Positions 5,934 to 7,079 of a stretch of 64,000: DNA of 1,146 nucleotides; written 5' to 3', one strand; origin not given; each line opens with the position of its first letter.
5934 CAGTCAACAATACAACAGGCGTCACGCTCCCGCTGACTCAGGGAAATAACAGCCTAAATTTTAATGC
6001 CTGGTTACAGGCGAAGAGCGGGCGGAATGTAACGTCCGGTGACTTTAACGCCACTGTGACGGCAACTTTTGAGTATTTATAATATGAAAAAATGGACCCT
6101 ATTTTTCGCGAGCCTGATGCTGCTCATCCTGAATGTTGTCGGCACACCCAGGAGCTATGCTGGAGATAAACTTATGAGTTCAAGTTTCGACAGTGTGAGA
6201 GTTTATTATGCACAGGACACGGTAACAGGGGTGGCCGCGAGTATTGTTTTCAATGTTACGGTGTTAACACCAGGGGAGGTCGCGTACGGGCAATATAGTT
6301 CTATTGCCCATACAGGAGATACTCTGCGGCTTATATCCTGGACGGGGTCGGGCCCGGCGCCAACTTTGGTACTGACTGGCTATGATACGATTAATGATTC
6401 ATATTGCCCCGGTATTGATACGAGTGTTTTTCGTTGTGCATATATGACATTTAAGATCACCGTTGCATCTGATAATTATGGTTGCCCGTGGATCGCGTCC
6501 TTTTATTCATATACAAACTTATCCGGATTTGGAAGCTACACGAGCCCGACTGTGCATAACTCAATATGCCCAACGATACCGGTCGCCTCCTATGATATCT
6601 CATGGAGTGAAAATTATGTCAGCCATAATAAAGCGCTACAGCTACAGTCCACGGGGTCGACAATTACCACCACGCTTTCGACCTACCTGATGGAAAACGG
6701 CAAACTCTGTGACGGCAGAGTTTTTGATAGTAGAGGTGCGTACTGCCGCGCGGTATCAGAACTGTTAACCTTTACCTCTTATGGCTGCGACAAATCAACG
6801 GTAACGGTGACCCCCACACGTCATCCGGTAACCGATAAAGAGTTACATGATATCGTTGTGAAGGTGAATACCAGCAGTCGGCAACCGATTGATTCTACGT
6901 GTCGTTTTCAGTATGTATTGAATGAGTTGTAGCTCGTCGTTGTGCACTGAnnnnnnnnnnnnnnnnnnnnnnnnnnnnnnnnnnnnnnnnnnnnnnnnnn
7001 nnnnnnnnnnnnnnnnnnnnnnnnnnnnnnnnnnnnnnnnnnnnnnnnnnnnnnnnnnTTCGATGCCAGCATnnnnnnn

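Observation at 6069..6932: Atypical terminal gene of the fimbrial operon: cysteine-rich secreted protein without a pilin C-terminus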

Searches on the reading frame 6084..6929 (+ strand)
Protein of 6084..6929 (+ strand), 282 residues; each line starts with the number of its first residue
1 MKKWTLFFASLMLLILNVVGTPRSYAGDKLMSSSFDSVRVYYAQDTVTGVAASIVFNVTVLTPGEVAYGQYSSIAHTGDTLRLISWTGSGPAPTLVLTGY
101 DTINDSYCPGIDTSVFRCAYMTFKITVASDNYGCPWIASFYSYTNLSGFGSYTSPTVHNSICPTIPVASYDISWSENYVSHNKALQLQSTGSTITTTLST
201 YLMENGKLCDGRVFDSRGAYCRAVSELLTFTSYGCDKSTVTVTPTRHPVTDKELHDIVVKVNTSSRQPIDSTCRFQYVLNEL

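Call 3: search_protein_families(library=pfam, proteins=[window:6084-6929:+], max_evalue=0.01)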
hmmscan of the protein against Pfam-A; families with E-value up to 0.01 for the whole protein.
window:6084-6929:+ (282 aa): 1 family
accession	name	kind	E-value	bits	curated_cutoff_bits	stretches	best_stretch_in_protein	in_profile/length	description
PF11245.13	DUF2544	-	3.5e-77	259.7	25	1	58-282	1-246/246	Protein of unknown function (DUF2544)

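Call 5: search_protein_families(library=ncbifam, proteins=[window:6084-6929:+], max_evalue=0.01)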
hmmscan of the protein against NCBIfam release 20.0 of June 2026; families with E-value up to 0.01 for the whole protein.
window:6084-6929:+ (282 aa): 0 families

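Call 7: search_solved_structures(query=window:6084-6929:+, max_evalue=10, show_alignments=2)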
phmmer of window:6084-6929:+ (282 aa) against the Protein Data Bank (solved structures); distinct sequences matched with E-value up to 10: 0.

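Call 8: find_homologous_proteins(query=window:6084-6929:+, max_evalue=0.001)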
Query window:6084-6929:+ (282 aa): 147 proteins with E <= 0.001 among 812 candidates; the best 120 are listed.
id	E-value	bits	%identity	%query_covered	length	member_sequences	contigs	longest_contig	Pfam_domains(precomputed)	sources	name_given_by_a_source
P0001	7.3e-185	631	83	78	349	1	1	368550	PF11245.14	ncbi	-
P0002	3.7e-174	596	93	100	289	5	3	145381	PF11245.14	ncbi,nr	ncbi:TPA: DUF2544 domain-containing protein [Escherichia coli]|nr:DUF2544 domain-containing protein 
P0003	9.5e-172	588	91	100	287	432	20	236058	PF11245.14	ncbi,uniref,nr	ncbi:TPA: StfH/YfcO family fimbrial adhesin [Escherichia coli]|uniref:DUF2544 domain-containing prot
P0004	1.2e-169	581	90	100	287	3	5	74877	PF11245.14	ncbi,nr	ncbi:DUF2544 domain-containing protein [Escherichia coli]|nr:DUF2544 domain-containing protein [Esch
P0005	3.4e-169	580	92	100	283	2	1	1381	PF11245.14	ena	-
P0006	1.1e-168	578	89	100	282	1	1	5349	PF11245.14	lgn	-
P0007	3.7e-164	563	100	89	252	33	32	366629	PF11245.14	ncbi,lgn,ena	-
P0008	2.0e-163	561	87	100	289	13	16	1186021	PF11245.14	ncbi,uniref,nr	ncbi:TPA: StfH/YfcO family fimbrial adhesin [Escherichia coli]|uniref:StfH/YfcO family fimbrial adhe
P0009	1.5e-153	528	83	100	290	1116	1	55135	PF11245.14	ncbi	ncbi:StfH/YfcO family fimbrial adhesin [Escherichia coli]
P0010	1.8e-145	502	77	100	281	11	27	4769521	PF11245.14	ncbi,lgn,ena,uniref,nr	ncbi:DUF2544 domain-containing protein [Escherichia coli]|uniref:StfH/YfcO family fimbrial adhesin n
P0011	1.1e-137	476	84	89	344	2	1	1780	PF11245.14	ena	-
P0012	5.3e-137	474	84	89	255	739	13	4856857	PF11245.14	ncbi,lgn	-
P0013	6.1e-136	471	74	100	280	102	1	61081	PF11245.14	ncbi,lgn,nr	ncbi:DUF2544 domain-containing protein [Escherichia coli]|nr:DUF2544 domain-containing protein [Esch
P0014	1.0e-135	470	83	89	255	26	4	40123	PF11245.14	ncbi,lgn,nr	ncbi:Protein of uncharacterised function (DUF2544) [Shigella sonnei]|nr:Protein of uncharacterised f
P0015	1.6e-135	469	92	79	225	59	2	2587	PF11245.14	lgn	-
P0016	1.1e-131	457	71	100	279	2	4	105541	PF11245.14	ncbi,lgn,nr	ncbi:TPA: DUF2544 domain-containing protein [Escherichia coli]|nr:DUF2544 domain-containing protein 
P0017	1.7e-131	456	74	100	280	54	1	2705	PF11245.14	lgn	-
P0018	7.3e-131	454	71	100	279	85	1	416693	PF11245.14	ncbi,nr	ncbi:TPA: DUF2544 domain-containing protein [Escherichia coli]|nr:DUF2544 domain-containing protein 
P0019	8.2e-131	454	71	100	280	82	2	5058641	PF11245.14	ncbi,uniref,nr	ncbi:YfcO family protein [Escherichia coli]|uniref:StfH/YfcO family fimbrial adhesin n=1 Tax=Escheri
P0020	2.3e-129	449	70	100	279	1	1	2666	PF11245.14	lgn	-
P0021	6.4e-127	441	70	100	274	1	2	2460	PF11245.14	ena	-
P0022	1.1e-126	440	69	100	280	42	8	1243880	PF11245.14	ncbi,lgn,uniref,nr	ncbi:DUF2544 domain-containing protein [Escherichia coli]|uniref:StfH/YfcO family fimbrial adhesin n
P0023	3.2e-124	432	68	100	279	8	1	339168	PF11245.14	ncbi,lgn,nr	ncbi:DUF2544 domain-containing protein [Escherichia coli]|nr:DUF2544 domain-containing protein [Esch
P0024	5.2e-124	431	72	94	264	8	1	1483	PF11245.14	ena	-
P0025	5.7e-121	422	68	100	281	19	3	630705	PF11245.14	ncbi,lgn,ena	ncbi:DUF2544 domain-containing protein [Escherichia coli]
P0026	2.0e-120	420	67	100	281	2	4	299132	PF11245.14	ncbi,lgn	ncbi:DUF2544 domain-containing protein [Escherichia coli]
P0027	4.5e-114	399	76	80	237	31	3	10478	PF11245.14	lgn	-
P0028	1.9e-112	394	89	69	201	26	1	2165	PF11245.14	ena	-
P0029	4.2e-104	366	66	87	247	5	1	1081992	PF11245.14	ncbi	-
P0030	9.3e-104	365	63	94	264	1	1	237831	PF11245.14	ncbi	-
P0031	1.4e-95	338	95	56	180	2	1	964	PF11245.14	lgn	-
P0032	5.4e-84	300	89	53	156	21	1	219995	PF11245.14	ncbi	ncbi:StfH/YfcO family fimbrial adhesin, partial [Escherichia coli]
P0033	3.3e-82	294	78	60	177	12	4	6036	PF11245.14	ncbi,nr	ncbi:DUF2544 domain-containing protein, partial [Shigella boydii]|nr:DUF2544 domain-containing prote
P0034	2.9e-78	281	50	100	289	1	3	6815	PF11245.14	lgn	-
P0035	1.7e-77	279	55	83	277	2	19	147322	PF11245.14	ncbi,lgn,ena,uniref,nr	ncbi:StfH/YfcO family fimbrial adhesin [Escherichia coli]|uniref:StfH/YfcO family fimbrial adhesin n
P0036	9.7e-77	276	49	100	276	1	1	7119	PF11245.14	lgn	-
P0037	2.7e-75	272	52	87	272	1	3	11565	PF11245.14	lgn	-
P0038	7.1e-75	270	79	55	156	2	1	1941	PF11245.14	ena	-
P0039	5.1e-74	268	48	100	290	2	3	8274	PF11245.14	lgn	-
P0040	1.1e-73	266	52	82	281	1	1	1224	PF11245.14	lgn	-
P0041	2.7e-73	265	54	83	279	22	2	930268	PF11245.14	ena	-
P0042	2.1e-72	262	48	100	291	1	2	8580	PF11245.14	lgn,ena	-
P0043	8.9e-72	260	44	100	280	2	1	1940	PF11245.14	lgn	-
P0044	2.2e-71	259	47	91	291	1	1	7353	PF11245.14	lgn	-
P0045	8.1e-71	257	52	80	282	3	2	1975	PF11245.14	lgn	-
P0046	1.3e-70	256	45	100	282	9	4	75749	PF11245.14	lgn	-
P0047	1.7e-70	256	50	83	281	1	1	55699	PF11245.14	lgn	-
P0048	2.8e-70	255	53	83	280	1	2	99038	PF11245.14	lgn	-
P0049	3.4e-70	255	53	83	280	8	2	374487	PF11245.14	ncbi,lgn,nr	ncbi:StfH/YfcO family fimbrial adhesin [Escherichia albertii]|nr:StfH/YfcO family fimbrial adhesin [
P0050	3.4e-70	255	48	87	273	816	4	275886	PF11245.14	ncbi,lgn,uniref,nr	ncbi:fimbrial adhesin YfcO [Escherichia coli]|uniref:fimbrial adhesin YfcO n=1 Tax=Escherichia coli 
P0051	3.5e-70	255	52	83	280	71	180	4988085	PF11245.14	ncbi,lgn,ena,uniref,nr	ncbi:DUF2544 domain-containing protein [Escherichia coli]|uniref:StfH/YfcO family fimbrial adhesin n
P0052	4.0e-70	255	48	87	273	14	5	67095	PF11245.14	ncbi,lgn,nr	ncbi:DUF2544 domain-containing protein [Escherichia coli]|nr:DUF2544 domain-containing protein [Esch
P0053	5.6e-70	254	52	83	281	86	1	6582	PF11245.14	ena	-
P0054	6.1e-70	254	48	89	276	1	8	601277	PF11245.14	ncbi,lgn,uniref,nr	ncbi:StfH/YfcO family fimbrial adhesin [Escherichia albertii]|uniref:StfH/YfcO family fimbrial adhes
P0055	6.2e-70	254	51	82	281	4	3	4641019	PF11245.14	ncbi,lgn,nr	ncbi:DUF2544 domain-containing protein [Escherichia coli]|nr:DUF2544 domain-containing protein [Esch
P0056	2.9e-69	252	46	100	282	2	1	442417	PF11245.14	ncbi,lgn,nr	ncbi:DUF2544 domain-containing protein [Salmonella enterica subsp. salamae]|nr:DUF2544 domain-contai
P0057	6.9e-69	251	48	87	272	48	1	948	PF11245.14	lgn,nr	nr:DUF2544 domain-containing protein [Escherichia coli]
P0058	9.6e-69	250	56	73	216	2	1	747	PF11245.14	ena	-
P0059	1.7e-68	249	51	80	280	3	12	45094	PF11245.14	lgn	-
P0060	3.3e-68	248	48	87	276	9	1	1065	PF11245.14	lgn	-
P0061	5.7e-68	248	50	84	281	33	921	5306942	PF11245.14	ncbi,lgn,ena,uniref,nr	ncbi:DUF2544 domain-containing protein [Escherichia coli]|uniref:PF11245 family protein n=1 Tax=Esch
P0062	6.7e-68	247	51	81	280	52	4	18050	PF11245.14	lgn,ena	-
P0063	1.8e-67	246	46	99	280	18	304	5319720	PF11245.14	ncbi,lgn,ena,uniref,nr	ncbi:TPA: StfH/YfcO family fimbrial adhesin [Escherichia coli]|uniref:DUF2544 domain-containing prot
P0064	4.2e-67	245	48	82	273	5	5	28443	PF11245.14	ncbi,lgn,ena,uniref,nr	ncbi:DUF2544 domain-containing protein [Escherichia coli]|uniref:StfH/YfcO family fimbrial adhesin n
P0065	6.2e-67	244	52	80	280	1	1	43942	PF11245.14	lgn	-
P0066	7.8e-67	244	47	87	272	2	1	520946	PF11245.14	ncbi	ncbi:fimbrial adhesin YfcO [Escherichia coli]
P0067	1.0e-66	244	48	83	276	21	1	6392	PF11245.14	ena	-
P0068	1.1e-66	243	51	81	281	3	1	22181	PF11245.14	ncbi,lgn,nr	ncbi:TPA: DUF2544 domain-containing protein [Escherichia coli]|nr:DUF2544 domain-containing protein 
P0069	1.2e-66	243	46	96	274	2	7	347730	PF11245.14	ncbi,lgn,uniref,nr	ncbi:fimbrial adhesin YfcO [Escherichia coli]|uniref:fimbrial adhesin YfcO n=1 Tax=Escherichia coli 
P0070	3.3e-66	242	50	83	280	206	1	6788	PF11245.14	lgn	-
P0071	3.5e-66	242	52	81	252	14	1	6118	PF11245.14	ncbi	ncbi:TPA: StfH/YfcO family fimbrial adhesin, partial [Escherichia coli]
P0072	4.4e-66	242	49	80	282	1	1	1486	PF11245.14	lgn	-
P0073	7.3e-66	241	48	80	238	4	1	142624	PF11245.14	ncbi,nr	ncbi:DUF2544 domain-containing protein, partial [Escherichia coli]|nr:DUF2544 domain-containing prot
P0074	8.3e-66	241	47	100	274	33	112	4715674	PF11245.14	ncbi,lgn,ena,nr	ncbi:StfH/YfcO family fimbrial adhesin [Escherichia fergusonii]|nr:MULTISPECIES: StfH/YfcO family fi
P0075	8.8e-66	241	50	82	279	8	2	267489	PF11245.14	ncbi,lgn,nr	ncbi:StfH/YfcO family fimbrial adhesin [Escherichia albertii]|nr:DUF2544 domain-containing protein [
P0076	2.1e-65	239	49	86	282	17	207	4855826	PF11245.14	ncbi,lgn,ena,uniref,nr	ncbi:StfH/YfcO family fimbrial adhesin [Escherichia coli]|uniref:StfH/YfcO family fimbrial adhesin n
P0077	2.3e-65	239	46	86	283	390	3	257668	PF11245.14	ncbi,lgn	ncbi:StfH/YfcO family fimbrial adhesin [Escherichia coli]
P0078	2.3e-65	239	46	100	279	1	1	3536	PF11245.14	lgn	-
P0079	2.3e-65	239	48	88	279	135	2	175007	PF11245.14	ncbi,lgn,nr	ncbi:DUF2544 domain-containing protein [Escherichia coli]|nr:DUF2544 domain-containing protein [Esch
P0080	3.5e-65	239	50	81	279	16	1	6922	PF11245.14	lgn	-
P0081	3.9e-65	238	51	82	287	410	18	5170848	PF11245.14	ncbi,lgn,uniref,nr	ncbi:StfH/YfcO family fimbrial adhesin [Escherichia coli]|uniref:DUF2544 domain-containing protein n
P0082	8.9e-65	237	49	81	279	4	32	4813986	PF11245.14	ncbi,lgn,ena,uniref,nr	ncbi:DUF2544 domain-containing protein [Escherichia coli]|uniref:StfH/YfcO family fimbrial adhesin n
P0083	1.9e-64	236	49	82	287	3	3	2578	PF11245.14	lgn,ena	-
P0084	2.3e-64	236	52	80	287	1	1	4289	PF11245.14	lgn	-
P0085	2.4e-64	236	46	100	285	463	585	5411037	PF11245.14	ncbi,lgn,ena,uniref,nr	ncbi:TPA: DUF2544 domain-containing protein [Escherichia coli]|uniref:DUF2544 domain-containing prot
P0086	2.7e-64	236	46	84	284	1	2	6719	PF11245.14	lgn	-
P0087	2.9e-64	236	48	84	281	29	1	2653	PF11245.14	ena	-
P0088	3.1e-64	235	45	99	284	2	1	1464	PF11245.14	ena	-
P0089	3.4e-64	235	45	99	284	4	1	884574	PF11245.14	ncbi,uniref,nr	ncbi:DUF2544 domain-containing protein [Escherichia coli]|uniref:StfH/YfcO family fimbrial adhesin n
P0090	4.4e-64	235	51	81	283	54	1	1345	PF11245.14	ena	-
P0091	1.1e-63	234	51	81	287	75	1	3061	PF11245.14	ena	-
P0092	1.2e-63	233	47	87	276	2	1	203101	PF11245.14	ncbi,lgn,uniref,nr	ncbi:StfH/YfcO family fimbrial adhesin [Pseudocitrobacter sp. 2023EL-00150]|uniref:StfH/YfcO family 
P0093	1.6e-63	233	44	99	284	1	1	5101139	PF11245.14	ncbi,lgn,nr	ncbi:DUF2544 domain-containing protein [Escherichia coli]|nr:DUF2544 domain-containing protein [Esch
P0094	1.6e-63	233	78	48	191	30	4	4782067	PF11245.14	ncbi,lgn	-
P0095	2.2e-63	233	50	81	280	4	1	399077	PF11245.14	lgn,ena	-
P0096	2.3e-63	233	51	81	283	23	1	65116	PF11245.14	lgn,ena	-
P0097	3.6e-63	232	45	100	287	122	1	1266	PF11245.14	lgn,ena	-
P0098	5.6e-63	231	44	99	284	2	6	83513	PF11245.14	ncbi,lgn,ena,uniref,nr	ncbi:StfH/YfcO family fimbrial adhesin [Escherichia coli]|uniref:StfH/YfcO family fimbrial adhesin n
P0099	5.9e-63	231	45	99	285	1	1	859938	PF11245.14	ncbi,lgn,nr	ncbi:DUF2544 domain-containing protein [Escherichia coli]|nr:DUF2544 domain-containing protein [Esch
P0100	6.1e-63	231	46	83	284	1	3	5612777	PF11245.14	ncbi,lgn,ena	ncbi:StfH/YfcO family fimbrial adhesin [Pseudocitrobacter corydidari]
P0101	6.1e-63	231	50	83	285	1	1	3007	PF11245.14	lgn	-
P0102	6.8e-63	231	50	81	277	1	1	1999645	PF11245.14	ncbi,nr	ncbi:putative fimbrial adhesin YfcO [Escherichia coli TA054]|nr:putative fimbrial adhesin YfcO [Esch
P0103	7.2e-63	231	44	99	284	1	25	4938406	PF11245.14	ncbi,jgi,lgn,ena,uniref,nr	ncbi:adhesin [Escherichia coli]|uniref:StfH/YfcO family fimbrial adhesin n=1 Tax=Escherichia coli Ta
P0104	7.4e-63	231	44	99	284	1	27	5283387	PF11245.14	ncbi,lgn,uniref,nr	ncbi:TPA: StfH/YfcO family fimbrial adhesin [Escherichia coli]|uniref:StfH/YfcO family fimbrial adhe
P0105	8.8e-63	231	45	99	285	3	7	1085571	PF11245.14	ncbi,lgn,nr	ncbi:DUF2544 domain-containing protein [Escherichia coli]|nr:DUF2544 domain-containing protein [Esch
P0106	1.1e-62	230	42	100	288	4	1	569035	PF11245.14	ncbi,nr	ncbi:TPA: DUF2544 domain-containing protein [Escherichia coli]|nr:DUF2544 domain-containing protein 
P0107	1.3e-62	230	45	100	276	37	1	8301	PF11245.14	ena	-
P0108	2.4e-62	229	44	99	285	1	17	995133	PF11245.14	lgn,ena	-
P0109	2.5e-62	229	44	99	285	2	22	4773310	PF11245.14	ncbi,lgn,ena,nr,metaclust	ncbi:DUF2544 domain-containing protein [Escherichia coli]|nr:StfH/YfcO family fimbrial adhesin [Esch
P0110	2.6e-62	229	42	100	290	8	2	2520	PF11245.14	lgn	-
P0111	2.8e-62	229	44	99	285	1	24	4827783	PF11245.14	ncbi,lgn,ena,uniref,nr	ncbi:StfH/YfcO family fimbrial adhesin [Escherichia coli]|uniref:StfH/YfcO family fimbrial adhesin n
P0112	4.3e-62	228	42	98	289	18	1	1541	PF11245.14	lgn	-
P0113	5.6e-62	228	46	89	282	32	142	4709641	PF11245.14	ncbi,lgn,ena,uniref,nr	ncbi:StfH/YfcO family fimbrial adhesin [Escherichia coli]|uniref:StfH/YfcO family fimbrial adhesin n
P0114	5.8e-62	228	44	99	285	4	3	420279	PF11245.14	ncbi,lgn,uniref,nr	ncbi:TPA: DUF2544 domain-containing protein [Escherichia coli]|uniref:StfH/YfcO family fimbrial adhe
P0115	5.8e-62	228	46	89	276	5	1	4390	PF11245.14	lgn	-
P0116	6.4e-62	228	44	100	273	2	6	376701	PF11245.14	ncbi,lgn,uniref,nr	ncbi:hypothetical protein CRG95_18505 [Escherichia sp. E4208]|uniref:StfH/YfcO family fimbrial adhes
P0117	6.8e-62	228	44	99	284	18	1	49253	PF11245.14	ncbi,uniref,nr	ncbi:StfH/YfcO family fimbrial adhesin [Escherichia coli]|uniref:StfH/YfcO family fimbrial adhesin n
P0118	7.2e-62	228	44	99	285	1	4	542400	PF11245.14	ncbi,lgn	ncbi:TPA: StfH/YfcO family fimbrial adhesin [Escherichia coli]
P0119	8.9e-62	227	43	100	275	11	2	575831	PF11245.14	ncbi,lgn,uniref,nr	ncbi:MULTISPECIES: StfH/YfcO family fimbrial adhesin [unclassified Escherichia]|uniref:StfH/YfcO fam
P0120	1.8e-61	226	43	99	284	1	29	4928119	PF11245.14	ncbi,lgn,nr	ncbi:DUF2544 domain-containing protein [Escherichia coli]|nr:DUF2544 domain-containing protein [Esch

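Call 25: search_protein_representatives(protein=window:6084-6929:+)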
Query: 282 residues. Proteins with E-value up to 0.001 (for the whole library): 49; up to 1e-10: 34; up to 1e-30: 19. The best 49 are listed.
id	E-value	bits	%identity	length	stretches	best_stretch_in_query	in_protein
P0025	1.8e-121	421.5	69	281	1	1-282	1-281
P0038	2.2e-75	270.3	79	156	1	1-154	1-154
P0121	3.4e-64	233.6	47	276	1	48-282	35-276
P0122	2.4e-63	230.8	46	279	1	27-282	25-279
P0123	5.2e-63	229.7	45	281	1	12-282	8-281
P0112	1.4e-62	228.4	44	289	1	10-282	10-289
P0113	1.8e-62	228.0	48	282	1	11-281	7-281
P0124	2.1e-62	227.8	48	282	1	47-282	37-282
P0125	6.2e-60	219.7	44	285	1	38-281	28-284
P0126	1.1e-54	202.4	47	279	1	49-281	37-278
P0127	4.0e-47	177.7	39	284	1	10-282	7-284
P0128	3.1e-42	161.6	44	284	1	78-282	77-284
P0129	1.2e-41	159.7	41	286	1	38-281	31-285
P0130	1.9e-40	155.8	43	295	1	55-282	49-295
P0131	2.2e-40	155.5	34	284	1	7-282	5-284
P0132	1.2e-39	153.1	36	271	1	30-279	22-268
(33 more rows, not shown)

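Call 26: predict_structure(alignment_id=A1)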
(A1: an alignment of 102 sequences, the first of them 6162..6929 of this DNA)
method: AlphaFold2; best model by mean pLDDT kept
length: 256 residues; sequences in the alignment: 102
mean_pLDDT: 90.4   pTM: 0.80
mean pLDDT of the five models: 90.4, 89.6, 89.5, 89.2, 85.6
residues with pLDDT >= 90: 179; 70-90: 65; 50-70: 10; < 50: 2
segments of 3 or more residues with pLDDT < 50: none
pLDDT, mean of each block of 10 residues (from residue 1): 70 93 78 91 91 96 93 95 94 95 74 91 92 86 95 94 90 96 92 91 93 94 96 91 91 90
secondary structure, 60 per line:
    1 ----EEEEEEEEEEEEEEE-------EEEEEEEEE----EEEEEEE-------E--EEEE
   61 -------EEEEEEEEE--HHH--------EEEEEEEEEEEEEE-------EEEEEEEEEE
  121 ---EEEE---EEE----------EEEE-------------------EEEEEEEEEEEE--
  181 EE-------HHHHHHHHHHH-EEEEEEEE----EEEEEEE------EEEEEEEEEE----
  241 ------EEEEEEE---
elements in order: E5-19 E27-35 E40-46 E57-60 E68-76 E90-103 E111-120 E124-127 E131-133 E144-147 E167-178 H190-200 E202-209 E214-220 E227-236 E247-253

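Call 30: fold_search(model_id=the predicted structure, library=pdb)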
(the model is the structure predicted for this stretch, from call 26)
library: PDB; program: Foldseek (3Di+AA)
matches with E <= 10: 1745; with E <= 0.001: 4
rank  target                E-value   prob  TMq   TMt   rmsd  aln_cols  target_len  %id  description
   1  9d95_J                6.8e-04  0.85  0.25  0.25  11.6       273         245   12  TRAV35/TRBV20 TCR - HLA-B38 complex (released 2025-09-03)
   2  4x6b_B                7.2e-04  0.80  0.25  0.26  12.2       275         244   13  BK6 TCR apo structure (released 2015-01-28)
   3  3tvm_H                8.0e-04  0.69  0.22  0.23  14.0       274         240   13  Structure of the mouse CD1d-SMC124-iNKT TCR complex (released 2012-02-01)
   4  3o6f_D                9.5e-04  0.66  0.23  0.23  15.4       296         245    7  Crystal structure of a human autoimmune TCR MS2-3C8 bound to MHC class II self-ligand MBP/HLA-DR4 (released 2011-03-02)
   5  3o8x_D                1.1e-03  0.75  0.23  0.24  13.0       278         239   12  Recognition of Glycolipid Antigen by iNKT Cell TCR (released 2010-09-29)
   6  9d95_O                1.2e-03  0.85  0.26  0.27  10.9       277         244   10  TRAV35/TRBV20 TCR - HLA-B38 complex (released 2025-09-03)
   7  7n2q_G                1.2e-03  0.84  0.25  0.25  10.6       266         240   13  AS4.3-YEIH-HLA*B27 (released 2022-12-07)
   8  6bnk_D                1.2e-03  0.80  0.24  0.25  12.2       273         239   12  Crystal structure of TCR-MHC-like molecule (released 2018-04-04)
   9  5l2k_E                1.4e-03  0.75  0.25  0.25  11.9       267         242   13  Crystal structure of GEM42 TCR-CD1b-GMM complex (released 2016-11-16)
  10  4x6d_F                1.5e-03  0.91  0.29  0.30  10.8       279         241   11  CD1a ternary complex with endogenous lipids and BK6 TCR (released 2015-01-28)
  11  8gvi_A                1.5e-03  0.75  0.19  0.22  14.2       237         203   11  The complex between H25-11 TCR and HLA-A24 bound to HIV-1 Nef138-8 peptide (released 2022-10-19)
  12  4l4t_H                1.5e-03  0.75  0.23  0.24  11.8       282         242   10  Structure of human MAIT TCR in complex with human MR1-6-FP (released 2013-07-17)
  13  5men_E                1.5e-03  0.84  0.25  0.26  11.8       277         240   12  Human Leukocyte Antigen A02 presenting ILAKFLHWL, in complex with cognate T-Cell Receptor (released 2016-12-07)
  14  4g8f_B                1.5e-03  0.63  0.23  0.24  12.8       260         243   15  Crystal Structure of clone42 TCR (released 2013-05-08)
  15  3huj_H                1.6e-03  0.85  0.26  0.27  10.9       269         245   12  Crystal structure of human CD1d-alpha-Galactosylceramide in complex with semi-invariant NKT cell receptor (released 2009-07-28)
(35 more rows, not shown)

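Call 32: search_solved_structures(query=A1, max_evalue=10, show_alignments=3)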
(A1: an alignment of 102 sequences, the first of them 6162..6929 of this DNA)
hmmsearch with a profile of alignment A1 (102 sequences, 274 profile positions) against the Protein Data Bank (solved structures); distinct sequences matched with E-value up to 10: 0.
